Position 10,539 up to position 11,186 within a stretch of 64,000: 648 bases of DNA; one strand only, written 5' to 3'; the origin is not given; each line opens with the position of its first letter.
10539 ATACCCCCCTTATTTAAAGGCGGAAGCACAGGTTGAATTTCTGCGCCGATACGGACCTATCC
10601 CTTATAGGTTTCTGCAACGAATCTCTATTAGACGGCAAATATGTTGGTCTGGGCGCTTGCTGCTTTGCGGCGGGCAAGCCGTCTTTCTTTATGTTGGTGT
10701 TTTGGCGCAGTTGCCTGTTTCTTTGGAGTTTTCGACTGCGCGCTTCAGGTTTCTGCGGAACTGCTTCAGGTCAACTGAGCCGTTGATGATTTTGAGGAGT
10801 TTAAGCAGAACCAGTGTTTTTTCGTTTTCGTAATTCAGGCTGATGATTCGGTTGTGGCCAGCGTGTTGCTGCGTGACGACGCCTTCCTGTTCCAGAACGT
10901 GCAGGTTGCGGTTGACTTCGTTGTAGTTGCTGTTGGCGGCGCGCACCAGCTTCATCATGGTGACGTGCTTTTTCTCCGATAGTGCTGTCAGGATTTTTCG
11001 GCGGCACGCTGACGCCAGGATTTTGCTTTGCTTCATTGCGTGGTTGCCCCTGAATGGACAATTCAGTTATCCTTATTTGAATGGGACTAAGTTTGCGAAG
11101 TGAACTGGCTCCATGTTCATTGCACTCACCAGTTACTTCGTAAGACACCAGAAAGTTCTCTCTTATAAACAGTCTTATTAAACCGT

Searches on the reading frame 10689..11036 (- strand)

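Call 13: search_protein_families(library=pfam, proteins=[window:10689-11036:-], max_evalue=0.01)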
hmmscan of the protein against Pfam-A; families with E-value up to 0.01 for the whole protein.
window:10689-11036:- (115 aa): 2 families
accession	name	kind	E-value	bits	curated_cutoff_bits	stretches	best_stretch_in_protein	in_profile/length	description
PF25212.1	HVO_A0114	-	4.2e-07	30.1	27.6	1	10-70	22-82/84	HVO_A0114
PF08100.18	Dimerisation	-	0.0056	16.9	25.6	1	3-61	18-77/93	O-methyltransferase dimerisation domain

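Call 37: search_protein_families(library=ncbifam, proteins=[window:10689-11036:-], max_evalue=0.1)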
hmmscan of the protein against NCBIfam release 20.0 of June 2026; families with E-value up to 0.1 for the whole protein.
window:10689-11036:- (115 aa): 10 families
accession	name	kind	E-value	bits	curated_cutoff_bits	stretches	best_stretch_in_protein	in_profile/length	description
NF033788.1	HTH_metalloreg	subfamily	3.7e-09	36.3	55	1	4-73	5-74/77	metalloregulator ArsR/SmtB family transcription factor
NF033789.1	repress_SdpR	subfamily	0.00075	19.4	100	1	5-69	3-66/79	autorepressor SdpR family transcription factor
NF053660.1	ORF80_fam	equivalog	0.0023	17.8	95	1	12-57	4-49/70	ORF80 family leucine zipper DNA-binding protein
NF053610.1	Sso10a_fam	subfamily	0.0078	16.2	60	1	14-57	9-50/64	Sso10a family chromatin protein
NF003210.0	PRK04172.1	equivalog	0.0089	14.9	350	1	13-96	9-97/496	phenylalanine--tRNA ligase subunit alpha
NF040890.1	trans_reg_YgbI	equivalog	0.019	14.4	400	1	12-64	7-59/253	DNA-binding transcriptional repressor YgbI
TIGR02779.1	NHEJ_ligase_lig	equivalog_domain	0.043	13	227.75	1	11-58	119-168/302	non-homologous end-joining DNA ligase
NF053606.1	Sta1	subfamily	0.044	13.9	80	1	14-63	24-73/100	Sta1 family transcriptional regulator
NF007528.0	PRK10141.1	subfamily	0.058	13.3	97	1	4-61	10-67/117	metalloregulator ArsR/SmtB family transcription factor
NF053755.1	MsvR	equivalog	0.072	12.8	220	1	3-59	6-61/236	transcriptional factor MsvR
